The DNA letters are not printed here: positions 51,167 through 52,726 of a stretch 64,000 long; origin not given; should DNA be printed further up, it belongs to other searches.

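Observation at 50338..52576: Transcription-factor-like fusion: winged HTH plus catalytically dead 2-hydroxyacid-dehydrogenase domain, adjacent to its active paralog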

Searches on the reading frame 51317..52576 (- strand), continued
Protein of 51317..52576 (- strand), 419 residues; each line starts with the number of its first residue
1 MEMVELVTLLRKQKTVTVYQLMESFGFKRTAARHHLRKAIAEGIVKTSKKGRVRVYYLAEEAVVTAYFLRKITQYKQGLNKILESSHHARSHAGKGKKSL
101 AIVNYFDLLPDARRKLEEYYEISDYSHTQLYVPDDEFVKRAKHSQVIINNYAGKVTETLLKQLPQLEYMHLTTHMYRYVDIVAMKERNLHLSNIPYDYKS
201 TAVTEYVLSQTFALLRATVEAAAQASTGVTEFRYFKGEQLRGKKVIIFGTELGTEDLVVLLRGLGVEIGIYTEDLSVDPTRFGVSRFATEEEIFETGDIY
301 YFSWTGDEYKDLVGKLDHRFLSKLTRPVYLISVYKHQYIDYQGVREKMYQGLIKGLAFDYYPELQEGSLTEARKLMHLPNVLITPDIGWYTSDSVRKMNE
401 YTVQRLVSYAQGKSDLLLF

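Call 16: find_encoding_contigs(protein=P0013, flank=6000, max_places=1)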
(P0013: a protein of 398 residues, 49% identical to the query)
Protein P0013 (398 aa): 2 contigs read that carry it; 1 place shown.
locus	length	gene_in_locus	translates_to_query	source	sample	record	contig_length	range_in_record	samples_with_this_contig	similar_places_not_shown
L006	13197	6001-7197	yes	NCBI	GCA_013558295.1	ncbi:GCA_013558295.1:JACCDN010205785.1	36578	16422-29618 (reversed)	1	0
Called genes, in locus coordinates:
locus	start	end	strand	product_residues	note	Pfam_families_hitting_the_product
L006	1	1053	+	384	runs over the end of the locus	PF01041:DegT_DnrJ_EryC1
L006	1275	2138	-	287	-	PF00892:EamA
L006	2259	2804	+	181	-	-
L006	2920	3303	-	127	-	-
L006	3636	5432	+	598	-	PF03485:Arg_tRNA_synt_N, PF00750:tRNA-synt_1d, PF05746:DALR_1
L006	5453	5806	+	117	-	PF01588:tRNA_bind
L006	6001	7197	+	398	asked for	PF00389:2-Hacid_dh, PF02826:2-Hacid_dh_C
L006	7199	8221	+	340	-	PF00389:2-Hacid_dh, PF02826:2-Hacid_dh_C, PF03807:F420_oxidored (weak)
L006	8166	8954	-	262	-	PF01978:TrmB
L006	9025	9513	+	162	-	-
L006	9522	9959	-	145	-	PF00903:Glyoxalase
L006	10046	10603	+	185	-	-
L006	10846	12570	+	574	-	PF00587:tRNA-synt_2b, PF04073:tRNA_edit, PF03129:HGTP_anticodon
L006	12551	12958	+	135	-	-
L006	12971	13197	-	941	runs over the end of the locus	PF00005:ABC_tran (faint), PF03193:RsgA_GTPase (faint), PF13191:AAA_16 (faint), PF13555:AAA_29 (faint), PF20703:nSTAND1 (faint), PF17760:UvrA_inter, PF17755:UvrA_DNA-bind, PF02463:SMC_N (weak), +1 more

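Call 17: find_encoding_contigs(protein=P0004, flank=6000, max_places=1)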
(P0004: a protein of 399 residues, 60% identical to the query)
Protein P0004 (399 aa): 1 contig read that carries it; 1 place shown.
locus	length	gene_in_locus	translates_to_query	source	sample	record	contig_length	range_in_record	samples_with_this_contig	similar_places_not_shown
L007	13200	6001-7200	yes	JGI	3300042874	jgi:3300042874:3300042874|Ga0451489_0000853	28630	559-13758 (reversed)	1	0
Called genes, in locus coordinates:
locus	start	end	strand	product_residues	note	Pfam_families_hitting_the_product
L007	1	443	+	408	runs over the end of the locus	PF02540:NAD_synthase (faint), PF03054:tRNA_Me_trans, PF20259:tRNA_Me_trans_M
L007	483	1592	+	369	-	-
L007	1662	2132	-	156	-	-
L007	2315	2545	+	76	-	PF02583:Trns_repr_metal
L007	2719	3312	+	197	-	-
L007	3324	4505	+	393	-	-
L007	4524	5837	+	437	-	PF00772:DnaB, PF13481:AAA_25, PF03796:DnaB_C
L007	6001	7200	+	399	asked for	PF00389:2-Hacid_dh, PF02826:2-Hacid_dh_C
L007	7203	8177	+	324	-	PF00389:2-Hacid_dh, PF02826:2-Hacid_dh_C, PF03807:F420_oxidored (weak)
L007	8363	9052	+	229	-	PF12773:DZR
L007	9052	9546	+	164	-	-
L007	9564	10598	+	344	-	PF00849:PseudoU_synth_2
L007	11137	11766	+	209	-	PF14520:HHH_5, PF21176:RecR_HhH (faint), PF00633:HHH (faint)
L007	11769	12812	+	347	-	PF05673:DUF815 (faint), PF05496:RuvB_N, PF01078:Mg_chelatase (faint), PF00004:AAA, PF07728:AAA_5, PF17864:AAA_lid_4, PF05491:WHD_RuvB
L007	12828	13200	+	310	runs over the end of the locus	?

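Call 18: predict_structure(alignment_id=A1)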
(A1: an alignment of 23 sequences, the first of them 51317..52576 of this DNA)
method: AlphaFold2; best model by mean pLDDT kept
length: 419 residues; sequences in the alignment: 23
mean_pLDDT: 82.0   pTM: 0.58
mean pLDDT of the five models: 82.0, 80.1, 79.4, 79.0, 77.5
residues with pLDDT >= 90: 149; 70-90: 208; 50-70: 38; < 50: 24
segments of 3 or more residues with pLDDT < 50: 87-93, 218-234
pLDDT, mean of each block of 10 residues (from residue 1): 86 89 88 90 90 90 90 87 58 69 91 94 88 89 92 83 94 84 92 83 73 62 41 55 86 82 86 86 89 92 65 82 92 80 90 84 61 78 66 84 94 88
secondary structure, 60 per line:
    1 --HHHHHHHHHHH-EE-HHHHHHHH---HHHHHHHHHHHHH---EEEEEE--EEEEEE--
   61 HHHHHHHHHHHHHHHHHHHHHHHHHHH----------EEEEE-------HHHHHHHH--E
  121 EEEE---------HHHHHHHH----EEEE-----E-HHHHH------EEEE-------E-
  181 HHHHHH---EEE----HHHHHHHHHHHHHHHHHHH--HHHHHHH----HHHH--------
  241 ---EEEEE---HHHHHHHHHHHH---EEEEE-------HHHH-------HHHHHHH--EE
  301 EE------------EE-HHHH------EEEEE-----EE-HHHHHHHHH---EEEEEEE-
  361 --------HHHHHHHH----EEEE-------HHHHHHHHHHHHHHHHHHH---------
elements in order: H3-13 H18-25 H29-41 E45-50 E53-58 H61-87 E98-102 H110-117 E120-124 H134-141 E146-149 H157-161 E168-171 H181-186 E190-192 H197-215 H218-224 H229-232 E244-248 H252-263 E267-271 H279-282 H290-296 E299-302 H318-321 E328-332 H341-349 E353-359 H369-376 E381-384 H392-410
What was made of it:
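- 51317..52576 (-): Gene A: wHTH / pseudo-2HADH fusion protein, 419 aa (stop codon 51317-51319). AF2 model has mean pLDDT 82 (call 18).
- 52286..52396 (-): Long linker helix (aa 61-87) plus a disordered connector (aa 88-97). Call 18: helix 61-87, and pLDDT below 50 for residues 87-93.
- On ArsR/SmtB-MarR-TrmB class winged-HTH DNA-binding domains: AF2 topology is in call 18.
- On ArsR/SmtB metalloregulators (as a family member): After the wing the model shows one long helix and then the 2HADH body, with no alpha-5 dimerisation helix (call 18).
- Checked: The AlphaFold2 model gives a three-helix bundle plus beta-hairpin wing with pLDDT about 86-90 (call 18).
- The conserved loop 218-234 is modelled poorly, with pLDDT below 50 (call 18). 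The Rossmann core is confidently folded (call 18).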

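Call 22: fold_search(model_id=the predicted structure, library=pdb)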
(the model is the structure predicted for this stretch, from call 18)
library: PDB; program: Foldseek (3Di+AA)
matches with E <= 10: 1539; with E <= 0.001: 406
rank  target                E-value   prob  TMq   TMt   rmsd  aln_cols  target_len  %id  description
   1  6p2i_A                4.1e-20  1.00  0.56  0.73   5.7       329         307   18  Acyclic imino acid reductase (Bsp5) in complex with NADPH and D-Arg (released 2019-07-24)
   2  8pin_D                1.8e-19  1.00  0.60  0.60   5.2       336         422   19  Crystal structure of Ser33 (released 2025-01-15)
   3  8pio_F                1.8e-19  1.00  0.62  0.59   6.5       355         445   19  Crystal structure of Ser33 in complex with PHP (3-phosphohydroxypyruvate) (released 2025-01-15)
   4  5tx7_B                3.0e-19  1.00  0.58  0.73   5.8       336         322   21  Crystal structure of D-isomer specific 2-hydroxyacid dehydrogenase from Desulfovibrio vulgaris (released 2016-12-07)
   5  8pis_G                3.8e-19  1.00  0.62  0.61   5.3       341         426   19  Crystal structure of Ser33 in complex with L-Serine (released 2025-01-15)
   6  8pio_A                4.1e-19  1.00  0.63  0.59   5.2       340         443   20  Crystal structure of Ser33 in complex with PHP (3-phosphohydroxypyruvate) (released 2025-01-15)
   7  8pio_C                4.3e-19  1.00  0.62  0.60   7.3       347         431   19  Crystal structure of Ser33 in complex with PHP (3-phosphohydroxypyruvate) (released 2025-01-15)
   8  5tx7_A                4.6e-19  1.00  0.59  0.74   5.6       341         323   22  Crystal structure of D-isomer specific 2-hydroxyacid dehydrogenase from Desulfovibrio vulgaris (released 2016-12-07)
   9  8pir_B                4.9e-19  1.00  0.61  0.59   4.7       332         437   19  Crystal structure of Ser33 in complex with 3-PGA (3-phosphoglycerate) (released 2025-01-15)
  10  1dxy                  5.1e-19  1.00  0.57  0.71   6.0       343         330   20  STRUCTURE OF D-2-HYDROXYISOCAPROATE DEHYDROGENASE (released 1997-06-16)
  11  8pio_B                5.5e-19  1.00  0.62  0.60   8.7       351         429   18  Crystal structure of Ser33 in complex with PHP (3-phosphohydroxypyruvate) (released 2025-01-15)
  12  8q2i_H                6.1e-19  1.00  0.61  0.59   4.8       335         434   18  Crystal structure of Ser33 in complex 2HG (2-hydroxyglutarate) and Serine (released 2025-02-12)
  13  8q2i_C                7.8e-19  1.00  0.61  0.58   4.9       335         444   18  Crystal structure of Ser33 in complex 2HG (2-hydroxyglutarate) and Serine (released 2025-02-12)
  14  8pin_A                8.2e-19  1.00  0.58  0.58   5.6       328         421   20  Crystal structure of Ser33 (released 2025-01-15)
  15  8pin_C                8.7e-19  1.00  0.61  0.61   5.0       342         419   20  Crystal structure of Ser33 (released 2025-01-15)
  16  3ga0                  9.3e-19  1.00  0.55  0.67   6.1       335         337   15  CtBP1/BARS Gly172->Glu mutant structure: impairing NAD(H) binding and dimerization (released 2009-04-21)
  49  7kwm                  1.0e-17  1.00  0.54  0.67   6.3       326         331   16  CtBP1 (28-375) L182F/V185T - AMP (released 2021-02-03)
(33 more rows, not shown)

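Call 26: find_related_loci(query=A1, collection=genome_contigs, flank=4000)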
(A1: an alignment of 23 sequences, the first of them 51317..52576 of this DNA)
Query A1 (419 aa) in genome_contigs; peptide patterns used: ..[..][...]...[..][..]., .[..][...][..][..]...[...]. (x = any residue, [..] = any of these).
37 stretches matched a pattern; 5 encode a relative of the query (tblastn E <= 1e-3); 5 distinct loci.
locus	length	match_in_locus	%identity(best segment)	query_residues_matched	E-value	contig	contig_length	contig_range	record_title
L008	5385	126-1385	58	1-419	3e-170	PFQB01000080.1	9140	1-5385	MAG: Candidatus Dojkabacteria bacterium CG_4_10_14_0_2_um_filter_Dojkabacteria_WS6_41_15 isolate CG_4_10_14_0_2_um_filte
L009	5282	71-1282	49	15-418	1e-134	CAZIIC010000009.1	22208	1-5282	MAG TPA_asm: uncultured Candidatus Saccharibacteria bacterium isolate SRP219642_co6_135 genome assembly, contig: NODE_18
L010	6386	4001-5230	47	4-412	2e-133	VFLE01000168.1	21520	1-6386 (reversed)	MAG: Candidatus Shapirobacteria bacterium isolate Bin_12_23 c_000003359484, whole genome shotgun sequence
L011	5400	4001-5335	40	16-418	2e-100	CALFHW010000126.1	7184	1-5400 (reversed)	MAG TPA_asm: uncultured bacterium isolate SRR5576004_bin.38_CONCOCT_v1.1_MAG genome assembly, contig: ERZ795037.12047, w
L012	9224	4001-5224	38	16-419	4e-95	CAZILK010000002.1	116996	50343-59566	MAG TPA_asm: uncultured Candidatus Saccharibacteria bacterium isolate SRP342105_co1_447 genome assembly, contig: NODE_18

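Call 38: search_protein_representatives(alignment_id=A1)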
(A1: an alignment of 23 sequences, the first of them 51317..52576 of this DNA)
Query: 23 sequences, 419 profile positions. Proteins with E-value up to 0.001 (for the whole library): 13783; up to 1e-10: 3679; up to 1e-30: 36. The best 150 are listed.
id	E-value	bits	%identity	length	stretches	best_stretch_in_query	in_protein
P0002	1.7e-198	676.0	-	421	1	1-419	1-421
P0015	2.4e-178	609.6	-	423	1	2-419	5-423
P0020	1.4e-170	584.1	-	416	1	3-419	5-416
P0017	1.3e-169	580.9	-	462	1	3-419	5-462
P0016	1.7e-165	567.3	-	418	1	2-419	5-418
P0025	1.0e-155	535.1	-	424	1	3-419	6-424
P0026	2.2e-149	514.3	-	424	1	4-419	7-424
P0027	3.1e-91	322.7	-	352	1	3-343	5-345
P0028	3.2e-81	289.7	-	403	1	4-409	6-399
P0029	8.4e-65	235.6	-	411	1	3-406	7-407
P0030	7.8e-63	229.1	-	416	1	5-406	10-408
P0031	4.0e-61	223.5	-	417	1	3-408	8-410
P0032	8.8e-59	215.8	-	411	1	3-408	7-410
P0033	1.1e-55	205.6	-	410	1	3-404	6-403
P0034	5.5e-55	203.3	-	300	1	114-402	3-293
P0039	7.3e-41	156.7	-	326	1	97-413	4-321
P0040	1.7e-40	155.5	-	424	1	4-406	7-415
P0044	7.4e-36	140.3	-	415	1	4-406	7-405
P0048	7.0e-34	133.8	-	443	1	4-407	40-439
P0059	1.2e-29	119.8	-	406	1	4-408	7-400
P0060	1.3e-29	119.7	-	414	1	3-408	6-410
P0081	2.8e-27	112.0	-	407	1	3-408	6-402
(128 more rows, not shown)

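Call 41: find_encoding_contigs(protein=P0029, flank=5000, max_places=2)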
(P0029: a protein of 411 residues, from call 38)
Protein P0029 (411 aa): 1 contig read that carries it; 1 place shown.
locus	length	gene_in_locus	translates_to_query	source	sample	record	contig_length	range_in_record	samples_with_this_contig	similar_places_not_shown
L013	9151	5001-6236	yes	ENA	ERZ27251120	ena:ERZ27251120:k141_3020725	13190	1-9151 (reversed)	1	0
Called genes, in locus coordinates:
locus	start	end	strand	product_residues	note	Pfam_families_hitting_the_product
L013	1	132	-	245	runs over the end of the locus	PF12917:YfbR-like, PF13023:HD_3, PF01966:HD (weak)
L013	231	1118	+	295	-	-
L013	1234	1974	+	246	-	PF01048:PNP_UDP_1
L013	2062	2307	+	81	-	PF01541:GIY-YIG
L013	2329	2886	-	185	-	-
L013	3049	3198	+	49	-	-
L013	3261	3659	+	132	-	-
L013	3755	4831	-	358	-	-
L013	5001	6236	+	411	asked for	PF01022:HTH_5, PF01047:MarR, PF01978:TrmB (weak), PF08279:HTH_11 (weak), PF09339:HTH_IclR (weak), PF13412:HTH_24 (weak), PF00389:2-Hacid_dh, PF02826:2-Hacid_dh_C, +1 more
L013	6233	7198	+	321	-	PF00389:2-Hacid_dh, PF02826:2-Hacid_dh_C, PF03446:NAD_binding_2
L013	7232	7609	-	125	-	-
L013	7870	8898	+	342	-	PF00149:Metallophos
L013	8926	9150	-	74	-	?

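Call 42: find_encoding_contigs(protein=P0059, flank=5000, max_places=2)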
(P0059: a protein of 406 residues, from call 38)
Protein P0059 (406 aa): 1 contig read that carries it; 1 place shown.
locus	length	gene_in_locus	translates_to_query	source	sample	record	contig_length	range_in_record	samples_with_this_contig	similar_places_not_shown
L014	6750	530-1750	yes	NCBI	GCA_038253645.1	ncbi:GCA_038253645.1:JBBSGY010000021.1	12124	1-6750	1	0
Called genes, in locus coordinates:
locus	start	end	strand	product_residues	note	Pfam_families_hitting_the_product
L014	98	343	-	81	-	-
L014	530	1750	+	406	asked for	PF02826:2-Hacid_dh_C (weak)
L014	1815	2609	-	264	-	PF00392:GntR, PF07702:UTRA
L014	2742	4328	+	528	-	PF00128:Alpha-amylase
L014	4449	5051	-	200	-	-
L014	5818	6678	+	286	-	-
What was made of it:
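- The P0059 clade lacks any B partner (call 42).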

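Call 43: find_encoding_contigs(protein=P0039, flank=5000, max_places=2)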
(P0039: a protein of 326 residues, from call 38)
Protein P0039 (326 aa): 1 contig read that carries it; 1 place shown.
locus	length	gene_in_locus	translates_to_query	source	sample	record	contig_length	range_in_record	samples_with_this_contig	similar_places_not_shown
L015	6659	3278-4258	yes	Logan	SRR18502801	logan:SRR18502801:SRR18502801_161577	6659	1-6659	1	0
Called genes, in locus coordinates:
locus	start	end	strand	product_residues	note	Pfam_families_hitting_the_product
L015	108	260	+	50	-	-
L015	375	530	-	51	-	-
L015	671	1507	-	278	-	PF00413:Peptidase_M10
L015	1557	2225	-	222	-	PF01569:PAP2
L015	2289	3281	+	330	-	PF00389:2-Hacid_dh, PF02826:2-Hacid_dh_C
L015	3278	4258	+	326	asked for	PF00389:2-Hacid_dh, PF02826:2-Hacid_dh_C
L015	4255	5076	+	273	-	PF00009:GTP_EFTU (weak), PF00025:Arf (weak), PF00350:Dynamin_N (weak), PF01926:MMR_HSR1, PF02421:FeoB_N (faint), PF04548:AIG1 (weak), PF07650:KH_2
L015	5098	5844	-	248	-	-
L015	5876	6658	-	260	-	?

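Call 45: list_cluster_members(proteins=[P0059, P0029, P0044, P0048, P0060, P0028, P0040, P0081, P0025, P0033])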
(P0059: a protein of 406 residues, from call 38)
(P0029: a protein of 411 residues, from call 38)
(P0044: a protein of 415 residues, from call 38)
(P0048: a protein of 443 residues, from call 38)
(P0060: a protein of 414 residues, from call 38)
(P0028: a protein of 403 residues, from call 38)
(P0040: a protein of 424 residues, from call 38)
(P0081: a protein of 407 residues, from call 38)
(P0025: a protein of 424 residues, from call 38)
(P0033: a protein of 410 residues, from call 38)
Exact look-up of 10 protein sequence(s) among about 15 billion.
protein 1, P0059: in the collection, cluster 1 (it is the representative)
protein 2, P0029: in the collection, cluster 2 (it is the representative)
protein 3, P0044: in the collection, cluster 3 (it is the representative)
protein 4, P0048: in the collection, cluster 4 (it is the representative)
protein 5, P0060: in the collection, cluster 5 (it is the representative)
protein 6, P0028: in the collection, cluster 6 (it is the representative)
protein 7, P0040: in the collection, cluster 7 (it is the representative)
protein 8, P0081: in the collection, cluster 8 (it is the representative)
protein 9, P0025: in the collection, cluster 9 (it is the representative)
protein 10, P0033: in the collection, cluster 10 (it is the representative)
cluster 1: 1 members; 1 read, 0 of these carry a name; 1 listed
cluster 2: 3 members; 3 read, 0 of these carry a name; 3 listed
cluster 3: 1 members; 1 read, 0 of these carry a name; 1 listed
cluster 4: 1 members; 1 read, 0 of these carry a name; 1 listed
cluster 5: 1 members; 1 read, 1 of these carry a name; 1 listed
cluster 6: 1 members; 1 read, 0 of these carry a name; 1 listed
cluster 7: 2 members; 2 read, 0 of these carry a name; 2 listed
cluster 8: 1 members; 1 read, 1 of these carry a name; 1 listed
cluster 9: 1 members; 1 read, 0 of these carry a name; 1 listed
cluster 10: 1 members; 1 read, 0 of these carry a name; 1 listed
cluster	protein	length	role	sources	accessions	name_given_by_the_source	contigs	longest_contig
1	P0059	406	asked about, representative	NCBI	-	-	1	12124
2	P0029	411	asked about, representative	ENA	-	-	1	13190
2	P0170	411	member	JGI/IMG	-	-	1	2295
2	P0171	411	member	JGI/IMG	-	-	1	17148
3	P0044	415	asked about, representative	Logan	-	-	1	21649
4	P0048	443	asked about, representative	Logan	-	-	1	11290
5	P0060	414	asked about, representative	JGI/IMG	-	phosphoglycerate dehydrogenase-like enzyme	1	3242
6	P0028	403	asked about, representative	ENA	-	-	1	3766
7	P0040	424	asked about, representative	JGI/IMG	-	-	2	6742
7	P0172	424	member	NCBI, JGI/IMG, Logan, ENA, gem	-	-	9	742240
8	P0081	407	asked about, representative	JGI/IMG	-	phosphoglycerate dehydrogenase-like enzyme/predicted transcriptional regulator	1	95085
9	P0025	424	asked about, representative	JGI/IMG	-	-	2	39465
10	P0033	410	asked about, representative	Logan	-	-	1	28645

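Call 64: find_related_loci(query=A1, collection=metagenome_contigs, flank=1500)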
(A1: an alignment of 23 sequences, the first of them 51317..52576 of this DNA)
Query A1 (419 aa) in metagenome_contigs; peptide patterns used: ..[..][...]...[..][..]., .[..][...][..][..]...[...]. (x = any residue, [..] = any of these).
42 stretches matched a pattern; 5 encode a relative of the query (tblastn E <= 1e-3); 5 distinct loci.
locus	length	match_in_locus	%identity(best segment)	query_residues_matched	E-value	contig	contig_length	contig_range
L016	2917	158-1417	58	1-419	6e-175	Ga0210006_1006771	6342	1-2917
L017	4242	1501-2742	48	5-418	9e-136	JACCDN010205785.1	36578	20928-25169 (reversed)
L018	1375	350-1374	63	1-340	6e-123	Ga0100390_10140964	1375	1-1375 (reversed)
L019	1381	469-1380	50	1-288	2e-99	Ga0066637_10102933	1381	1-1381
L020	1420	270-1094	26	112-392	5e-18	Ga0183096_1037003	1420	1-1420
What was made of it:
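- Tried and rejected: Genome and metagenome locus scans returned only 5 loci each, partly redundant (calls 26, 64).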

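Call 67: find_encoding_contigs(protein=P0008, flank=1500, max_places=1)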
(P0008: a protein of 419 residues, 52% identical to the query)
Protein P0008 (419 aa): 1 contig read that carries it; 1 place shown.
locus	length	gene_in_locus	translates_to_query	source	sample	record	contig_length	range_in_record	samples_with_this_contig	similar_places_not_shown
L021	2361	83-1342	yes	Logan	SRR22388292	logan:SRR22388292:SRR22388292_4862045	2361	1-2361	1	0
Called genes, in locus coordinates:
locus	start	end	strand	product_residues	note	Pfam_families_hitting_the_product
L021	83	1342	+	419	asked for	PF01022:HTH_5 (faint), PF00389:2-Hacid_dh, PF02826:2-Hacid_dh_C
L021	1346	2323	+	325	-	PF00389:2-Hacid_dh, PF02826:2-Hacid_dh_C, PF03807:F420_oxidored (weak)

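Call 68: find_encoding_contigs(protein=P0018, flank=1500, max_places=1)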
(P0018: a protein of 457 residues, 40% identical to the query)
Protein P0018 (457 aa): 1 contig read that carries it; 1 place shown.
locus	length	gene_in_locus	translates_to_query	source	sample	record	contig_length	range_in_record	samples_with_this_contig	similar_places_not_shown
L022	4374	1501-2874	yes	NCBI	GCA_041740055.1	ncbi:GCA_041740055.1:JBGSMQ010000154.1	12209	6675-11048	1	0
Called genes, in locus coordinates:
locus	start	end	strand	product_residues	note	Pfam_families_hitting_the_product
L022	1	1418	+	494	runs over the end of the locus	-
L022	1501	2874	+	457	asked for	PF09339:HTH_IclR (weak), PF12840:HTH_20 (weak), PF13412:HTH_24 (weak), PF00389:2-Hacid_dh, PF02826:2-Hacid_dh_C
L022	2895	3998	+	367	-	PF00389:2-Hacid_dh, PF01488:Shikimate_DH (faint), PF02826:2-Hacid_dh_C, PF03446:NAD_binding_2, PF03807:F420_oxidored, PF07991:KARI_N (weak)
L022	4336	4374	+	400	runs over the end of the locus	?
